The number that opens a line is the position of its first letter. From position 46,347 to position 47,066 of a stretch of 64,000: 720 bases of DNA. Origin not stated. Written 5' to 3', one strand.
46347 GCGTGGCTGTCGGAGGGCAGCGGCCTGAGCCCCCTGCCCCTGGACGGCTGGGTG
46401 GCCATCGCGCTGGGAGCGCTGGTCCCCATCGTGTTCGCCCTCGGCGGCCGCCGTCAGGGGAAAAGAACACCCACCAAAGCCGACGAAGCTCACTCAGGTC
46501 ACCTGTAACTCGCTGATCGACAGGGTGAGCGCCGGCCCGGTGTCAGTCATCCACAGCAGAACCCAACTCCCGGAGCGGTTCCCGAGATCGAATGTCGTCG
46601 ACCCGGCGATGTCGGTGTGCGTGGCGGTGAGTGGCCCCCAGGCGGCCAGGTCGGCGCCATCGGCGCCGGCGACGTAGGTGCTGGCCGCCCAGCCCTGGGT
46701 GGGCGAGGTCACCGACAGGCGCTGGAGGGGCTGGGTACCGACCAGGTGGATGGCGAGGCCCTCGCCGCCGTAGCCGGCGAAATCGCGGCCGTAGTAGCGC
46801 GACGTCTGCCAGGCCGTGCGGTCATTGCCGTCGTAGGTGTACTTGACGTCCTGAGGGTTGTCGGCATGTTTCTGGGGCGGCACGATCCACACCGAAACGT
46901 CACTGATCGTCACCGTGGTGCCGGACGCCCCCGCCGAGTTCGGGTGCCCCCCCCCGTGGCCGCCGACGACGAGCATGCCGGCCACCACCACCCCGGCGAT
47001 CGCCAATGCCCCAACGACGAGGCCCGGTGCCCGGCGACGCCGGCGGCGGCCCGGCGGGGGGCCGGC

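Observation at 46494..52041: MviN/MurJ locus with a separate, catalytically intact kinase carrying an extracellular carbohydrate-binding-like domain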

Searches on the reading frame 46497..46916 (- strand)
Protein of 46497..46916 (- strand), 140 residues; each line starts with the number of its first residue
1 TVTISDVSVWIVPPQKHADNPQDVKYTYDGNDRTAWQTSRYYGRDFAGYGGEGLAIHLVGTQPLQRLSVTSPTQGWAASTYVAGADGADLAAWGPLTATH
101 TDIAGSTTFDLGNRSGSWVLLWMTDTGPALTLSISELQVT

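Call 19: search_protein_representatives(alignment_id=A1)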
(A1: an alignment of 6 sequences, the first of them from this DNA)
Query: 6 sequences, 172 profile positions. Proteins with E-value up to 0.001 (for the whole library): 1791; up to 1e-10: 640; up to 1e-30: 60. The best 150 are listed.
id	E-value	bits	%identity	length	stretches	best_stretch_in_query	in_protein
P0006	3.2e-72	258.2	-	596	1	2-172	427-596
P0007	3.0e-69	248.5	-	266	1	1-172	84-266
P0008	3.8e-58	212.4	-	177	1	2-172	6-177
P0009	2.7e-53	196.6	-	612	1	1-171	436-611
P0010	8.0e-53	195.1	-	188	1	2-172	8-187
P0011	9.0e-52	191.6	-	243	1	3-172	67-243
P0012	1.9e-51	190.6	-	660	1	2-172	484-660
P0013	6.2e-50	185.7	-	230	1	2-172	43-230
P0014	7.0e-50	185.5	-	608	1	2-172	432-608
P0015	3.3e-48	180.0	-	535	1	2-171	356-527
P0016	2.7e-47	177.1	-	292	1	2-172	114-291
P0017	2.7e-47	177.0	-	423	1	2-171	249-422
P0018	5.5e-47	176.1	-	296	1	5-172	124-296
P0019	5.9e-46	172.7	-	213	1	1-171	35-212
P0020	1.9e-45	171.0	-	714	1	2-171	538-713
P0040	2.9e-36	141.2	-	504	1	10-172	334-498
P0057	5.2e-32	127.3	-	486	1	28-161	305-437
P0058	6.7e-32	127.0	-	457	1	3-171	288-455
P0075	1.1e-29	119.8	-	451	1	6-171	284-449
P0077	1.6e-29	119.2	-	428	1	2-161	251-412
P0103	1.6e-27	112.7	-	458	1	4-170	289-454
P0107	5.5e-27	111.0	-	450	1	31-171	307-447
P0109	6.0e-27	110.8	-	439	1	18-166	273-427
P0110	7.9e-27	110.4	-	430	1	5-170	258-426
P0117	1.7e-26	109.4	-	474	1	44-171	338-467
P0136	4.2e-25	104.8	-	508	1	47-160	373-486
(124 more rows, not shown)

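Call 21: search_protein_families(library=pfam, proteins=[P0057, P0058, P0075, P0077, P0103, P0107, P0109, P0110, P0117, P0136], max_evalue=0.01)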
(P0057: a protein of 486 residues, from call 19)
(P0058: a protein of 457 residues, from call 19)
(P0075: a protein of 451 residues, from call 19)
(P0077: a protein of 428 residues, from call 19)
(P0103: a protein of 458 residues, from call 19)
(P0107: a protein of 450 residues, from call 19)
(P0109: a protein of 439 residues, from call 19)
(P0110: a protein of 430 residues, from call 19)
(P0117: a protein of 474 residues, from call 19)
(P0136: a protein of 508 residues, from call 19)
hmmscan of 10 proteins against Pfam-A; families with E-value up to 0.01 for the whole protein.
P0057 (486 aa): 0 families

P0058 (457 aa): 2 families
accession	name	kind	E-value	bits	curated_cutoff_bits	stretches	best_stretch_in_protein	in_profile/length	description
PF00069.31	Pkinase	-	3.1e-11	43.6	31.7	1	31-166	14-146/263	Protein kinase domain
PF07714.23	PK_Tyr_Ser-Thr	-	1.4e-10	41.4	23.1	1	37-167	24-151/258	Protein tyrosine and serine/threonine kinase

P0075 (451 aa): 3 families
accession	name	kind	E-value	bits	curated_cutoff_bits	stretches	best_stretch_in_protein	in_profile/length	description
PF00069.31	Pkinase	-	1.9e-21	77.1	31.7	1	17-162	1-147/263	Protein kinase domain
PF07714.23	PK_Tyr_Ser-Thr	-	2.6e-18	66.7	23.1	1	21-163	5-152/258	Protein tyrosine and serine/threonine kinase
PF24607.1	CBM_AftD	-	4.3e-05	23.6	27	1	329-388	15-70/149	Arabinofuranosyltransferase D, third carbohydrate binding module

P0077 (428 aa): 2 families
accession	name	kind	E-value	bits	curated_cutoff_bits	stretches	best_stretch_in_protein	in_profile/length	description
PF00069.31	Pkinase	-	3.6e-05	23.7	31.7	1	49-144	51-146/263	Protein kinase domain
PF07714.23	PK_Tyr_Ser-Thr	-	0.006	16.4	23.1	1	46-141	51-147/258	Protein tyrosine and serine/threonine kinase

P0103 (458 aa): 3 families
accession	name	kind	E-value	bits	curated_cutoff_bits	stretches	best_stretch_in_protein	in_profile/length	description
PF00069.31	Pkinase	-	6.8e-19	68.7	31.7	1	32-173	13-149/263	Protein kinase domain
PF07714.23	PK_Tyr_Ser-Thr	-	1.4e-16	61.1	23.1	1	39-166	24-146/258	Protein tyrosine and serine/threonine kinase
PF01636.29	APH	-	0.0018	18.5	23.2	1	49-138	26-111/239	Phosphotransferase enzyme family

P0107 (450 aa): 2 families
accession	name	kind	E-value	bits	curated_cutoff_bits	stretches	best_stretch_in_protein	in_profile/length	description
PF07714.23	PK_Tyr_Ser-Thr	-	0.0019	18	23.1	1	33-129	29-127/258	Protein tyrosine and serine/threonine kinase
PF24607.1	CBM_AftD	-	0.0032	17.5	27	1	332-387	21-71/149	Arabinofuranosyltransferase D, third carbohydrate binding module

P0109 (439 aa): 2 families
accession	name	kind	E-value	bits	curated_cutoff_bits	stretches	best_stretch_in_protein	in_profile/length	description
PF00069.31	Pkinase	-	1.2e-18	67.9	31.7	1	37-225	52-254/263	Protein kinase domain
PF07714.23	PK_Tyr_Ser-Thr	-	1.7e-14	54.2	23.1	1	22-225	40-251/258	Protein tyrosine and serine/threonine kinase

P0110 (430 aa): 2 families
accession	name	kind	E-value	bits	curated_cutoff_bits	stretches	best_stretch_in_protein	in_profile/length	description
PF00069.31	Pkinase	-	2.5e-09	37.4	31.7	1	5-149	1-143/263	Protein kinase domain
PF07714.23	PK_Tyr_Ser-Thr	-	8e-09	35.6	23.1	1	7-149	3-147/258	Protein tyrosine and serine/threonine kinase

P0117 (474 aa): 2 families
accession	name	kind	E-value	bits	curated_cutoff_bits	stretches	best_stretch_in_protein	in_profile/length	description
PF00069.31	Pkinase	-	8.7e-06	25.7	31.7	1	49-168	29-147/263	Protein kinase domain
PF07714.23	PK_Tyr_Ser-Thr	-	2.8e-05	24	23.1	1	46-169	30-152/258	Protein tyrosine and serine/threonine kinase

P0136 (508 aa): 0 families

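Call 26: find_related_loci(query=A1, collection=genome_contigs, flank=10000)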
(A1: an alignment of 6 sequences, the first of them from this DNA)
Query A1 (140 aa) in genome_contigs; peptide patterns used: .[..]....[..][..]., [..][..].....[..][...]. (x = any residue, [..] = any of these).
72 stretches matched a pattern; 3 encode a relative of the query (tblastn E <= 1e-3); 3 distinct loci.
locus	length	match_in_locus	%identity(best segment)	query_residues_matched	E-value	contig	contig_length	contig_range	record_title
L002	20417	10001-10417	60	2-140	1e-52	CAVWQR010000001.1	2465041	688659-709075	MAG: uncultured Actinomycetota bacterium isolate MFD09603.bin.2.19 genome assembly, contig: contig_1152, whole genome sh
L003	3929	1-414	49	7-140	8e-38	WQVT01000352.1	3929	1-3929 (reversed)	MAG: Acidimicrobiaceae bacterium isolate Emb289P1bin40 Ga0123355_10127460, whole genome shotgun sequence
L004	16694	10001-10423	39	4-140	1e-22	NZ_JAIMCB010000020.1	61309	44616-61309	Acidiferrimicrobium sp. IK 4_Afferri_2_20, whole genome shotgun sequence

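Call 34: search_solved_structures(query=P0109, max_evalue=0.01, show_alignments=2)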
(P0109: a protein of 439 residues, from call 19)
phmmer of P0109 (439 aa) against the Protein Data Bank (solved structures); distinct sequences matched with E-value up to 0.01: 647 (the best 60 are shown).
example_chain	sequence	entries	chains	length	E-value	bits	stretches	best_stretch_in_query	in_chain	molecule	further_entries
4x3f_A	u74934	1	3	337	1.2e-21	80.4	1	3-279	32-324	Serine/threonine-protein kinase PknA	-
4ow8_A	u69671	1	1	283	1.4e-21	80.2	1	3-228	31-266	Serine/threonine-protein kinase PknA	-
9tmq_A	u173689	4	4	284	1.4e-21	80.2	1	3-228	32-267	Serine/threonine-protein kinase PknA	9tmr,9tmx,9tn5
6b2q_A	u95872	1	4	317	1.7e-21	79.9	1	3-230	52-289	Serine/threonine-protein kinase PknA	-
5u94_A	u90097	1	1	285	7.1e-18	68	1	3-233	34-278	Serine/threonine-protein kinase PknB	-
6b2p_A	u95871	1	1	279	7.4e-18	67.9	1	3-233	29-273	Serine/threonine-protein kinase PknB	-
1o6y_A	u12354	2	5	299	9.3e-18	67.6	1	3-233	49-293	SERINE/THREONINE-PROTEIN KINASE PKNB | Probable serine/threonine-protein kinase pknB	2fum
1mru_A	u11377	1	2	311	9.4e-18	67.6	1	3-234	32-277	Probable serine/threonine-protein kinase pknB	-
3f61_A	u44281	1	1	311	1.7e-17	66.7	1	8-234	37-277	Serine/threonine-protein kinase pknB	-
3f69_A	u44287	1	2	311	2.7e-17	66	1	8-234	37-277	Serine/threonine-protein kinase pknB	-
6i2p_A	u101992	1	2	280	3.9e-17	65.5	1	7-233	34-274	Serine/threonine-protein kinase PknB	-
3ori_A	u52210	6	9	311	6.1e-17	64.9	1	8-234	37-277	Serine/threonine protein kinase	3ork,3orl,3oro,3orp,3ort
3orm_A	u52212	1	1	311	1.1e-16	64.1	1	3-234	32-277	Serine/threonine protein kinase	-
9ru3_A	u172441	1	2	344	1.6e-15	60.2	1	9-239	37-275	Serine/threonine-protein kinase StkP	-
9ruj_A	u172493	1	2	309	1.7e-15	60.1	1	9-237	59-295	Serine/threonine-protein kinase StkP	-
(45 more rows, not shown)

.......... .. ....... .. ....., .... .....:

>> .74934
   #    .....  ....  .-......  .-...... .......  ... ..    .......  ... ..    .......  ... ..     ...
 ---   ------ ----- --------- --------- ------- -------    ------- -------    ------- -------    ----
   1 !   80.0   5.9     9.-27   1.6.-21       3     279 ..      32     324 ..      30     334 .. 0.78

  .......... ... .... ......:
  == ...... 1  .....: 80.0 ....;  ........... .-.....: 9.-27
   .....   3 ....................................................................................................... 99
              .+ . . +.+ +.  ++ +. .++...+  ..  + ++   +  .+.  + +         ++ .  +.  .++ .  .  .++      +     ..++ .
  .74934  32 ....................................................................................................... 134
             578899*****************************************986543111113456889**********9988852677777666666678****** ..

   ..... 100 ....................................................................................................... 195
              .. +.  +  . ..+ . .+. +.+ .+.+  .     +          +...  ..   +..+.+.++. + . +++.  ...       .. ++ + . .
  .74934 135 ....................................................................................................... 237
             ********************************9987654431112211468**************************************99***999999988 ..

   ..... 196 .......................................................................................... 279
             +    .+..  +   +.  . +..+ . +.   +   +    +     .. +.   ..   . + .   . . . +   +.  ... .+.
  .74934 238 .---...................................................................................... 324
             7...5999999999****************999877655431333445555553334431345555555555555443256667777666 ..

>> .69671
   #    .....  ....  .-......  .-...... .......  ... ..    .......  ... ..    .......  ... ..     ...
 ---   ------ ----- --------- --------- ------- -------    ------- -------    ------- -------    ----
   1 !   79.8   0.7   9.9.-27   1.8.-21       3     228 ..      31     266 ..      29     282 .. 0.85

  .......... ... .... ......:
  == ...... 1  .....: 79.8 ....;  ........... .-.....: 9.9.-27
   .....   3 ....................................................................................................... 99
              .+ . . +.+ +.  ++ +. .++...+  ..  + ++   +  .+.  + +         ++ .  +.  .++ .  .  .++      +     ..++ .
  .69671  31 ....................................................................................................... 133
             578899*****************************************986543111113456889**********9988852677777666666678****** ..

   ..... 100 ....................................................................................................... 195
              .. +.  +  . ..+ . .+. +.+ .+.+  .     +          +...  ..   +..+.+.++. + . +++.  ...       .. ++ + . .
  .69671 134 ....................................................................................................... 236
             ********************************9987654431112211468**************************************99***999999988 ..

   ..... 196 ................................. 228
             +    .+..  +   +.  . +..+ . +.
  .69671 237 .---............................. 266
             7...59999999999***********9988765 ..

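Call 39: search_solved_structures(query=P0136, max_evalue=10, show_alignments=3)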
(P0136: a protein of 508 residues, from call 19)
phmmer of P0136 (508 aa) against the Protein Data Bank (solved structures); distinct sequences matched with E-value up to 10: 93 (the best 60 are shown).
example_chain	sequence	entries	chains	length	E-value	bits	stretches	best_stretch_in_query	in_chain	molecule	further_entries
2h34_A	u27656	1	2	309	2e-13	53.3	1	105-253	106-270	Serine/threonine-protein kinase pknE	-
5u94_A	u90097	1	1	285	9.2e-11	44.5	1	9-228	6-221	Serine/threonine-protein kinase PknB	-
1o6y_A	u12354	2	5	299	1.6e-10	43.7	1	12-232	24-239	SERINE/THREONINE-PROTEIN KINASE PKNB | Probable serine/threonine-protein kinase pknB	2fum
6b2p_A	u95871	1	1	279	1.8e-10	43.5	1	15-232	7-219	Serine/threonine-protein kinase PknB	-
1mru_A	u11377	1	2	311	2.1e-10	43.2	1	14-232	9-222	Probable serine/threonine-protein kinase pknB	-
3f69_A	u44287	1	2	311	7.8e-10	41.4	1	15-232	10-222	Serine/threonine-protein kinase pknB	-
6i2p_A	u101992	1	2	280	1.4e-09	40.5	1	15-232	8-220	Serine/threonine-protein kinase PknB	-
3orm_A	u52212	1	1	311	2.5e-09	39.7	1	14-232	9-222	Serine/threonine protein kinase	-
3ori_A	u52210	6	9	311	2.7e-09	39.6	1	15-232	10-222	Serine/threonine protein kinase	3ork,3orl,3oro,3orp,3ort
3f61_A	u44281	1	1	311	2.9e-09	39.5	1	15-228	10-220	Serine/threonine-protein kinase pknB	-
9tmq_A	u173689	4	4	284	1e-08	37.7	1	11-237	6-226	Serine/threonine-protein kinase PknA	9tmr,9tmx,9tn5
4ow8_A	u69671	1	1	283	1e-08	37.7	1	11-237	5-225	Serine/threonine-protein kinase PknA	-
6b2q_A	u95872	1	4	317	1.2e-08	37.5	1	11-237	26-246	Serine/threonine-protein kinase PknA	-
9ymt_A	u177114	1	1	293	1.8e-07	33.6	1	12-251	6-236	Serine/Threonine Kinase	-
4eqm_A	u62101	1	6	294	1.9e-07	33.5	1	12-251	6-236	Protein kinase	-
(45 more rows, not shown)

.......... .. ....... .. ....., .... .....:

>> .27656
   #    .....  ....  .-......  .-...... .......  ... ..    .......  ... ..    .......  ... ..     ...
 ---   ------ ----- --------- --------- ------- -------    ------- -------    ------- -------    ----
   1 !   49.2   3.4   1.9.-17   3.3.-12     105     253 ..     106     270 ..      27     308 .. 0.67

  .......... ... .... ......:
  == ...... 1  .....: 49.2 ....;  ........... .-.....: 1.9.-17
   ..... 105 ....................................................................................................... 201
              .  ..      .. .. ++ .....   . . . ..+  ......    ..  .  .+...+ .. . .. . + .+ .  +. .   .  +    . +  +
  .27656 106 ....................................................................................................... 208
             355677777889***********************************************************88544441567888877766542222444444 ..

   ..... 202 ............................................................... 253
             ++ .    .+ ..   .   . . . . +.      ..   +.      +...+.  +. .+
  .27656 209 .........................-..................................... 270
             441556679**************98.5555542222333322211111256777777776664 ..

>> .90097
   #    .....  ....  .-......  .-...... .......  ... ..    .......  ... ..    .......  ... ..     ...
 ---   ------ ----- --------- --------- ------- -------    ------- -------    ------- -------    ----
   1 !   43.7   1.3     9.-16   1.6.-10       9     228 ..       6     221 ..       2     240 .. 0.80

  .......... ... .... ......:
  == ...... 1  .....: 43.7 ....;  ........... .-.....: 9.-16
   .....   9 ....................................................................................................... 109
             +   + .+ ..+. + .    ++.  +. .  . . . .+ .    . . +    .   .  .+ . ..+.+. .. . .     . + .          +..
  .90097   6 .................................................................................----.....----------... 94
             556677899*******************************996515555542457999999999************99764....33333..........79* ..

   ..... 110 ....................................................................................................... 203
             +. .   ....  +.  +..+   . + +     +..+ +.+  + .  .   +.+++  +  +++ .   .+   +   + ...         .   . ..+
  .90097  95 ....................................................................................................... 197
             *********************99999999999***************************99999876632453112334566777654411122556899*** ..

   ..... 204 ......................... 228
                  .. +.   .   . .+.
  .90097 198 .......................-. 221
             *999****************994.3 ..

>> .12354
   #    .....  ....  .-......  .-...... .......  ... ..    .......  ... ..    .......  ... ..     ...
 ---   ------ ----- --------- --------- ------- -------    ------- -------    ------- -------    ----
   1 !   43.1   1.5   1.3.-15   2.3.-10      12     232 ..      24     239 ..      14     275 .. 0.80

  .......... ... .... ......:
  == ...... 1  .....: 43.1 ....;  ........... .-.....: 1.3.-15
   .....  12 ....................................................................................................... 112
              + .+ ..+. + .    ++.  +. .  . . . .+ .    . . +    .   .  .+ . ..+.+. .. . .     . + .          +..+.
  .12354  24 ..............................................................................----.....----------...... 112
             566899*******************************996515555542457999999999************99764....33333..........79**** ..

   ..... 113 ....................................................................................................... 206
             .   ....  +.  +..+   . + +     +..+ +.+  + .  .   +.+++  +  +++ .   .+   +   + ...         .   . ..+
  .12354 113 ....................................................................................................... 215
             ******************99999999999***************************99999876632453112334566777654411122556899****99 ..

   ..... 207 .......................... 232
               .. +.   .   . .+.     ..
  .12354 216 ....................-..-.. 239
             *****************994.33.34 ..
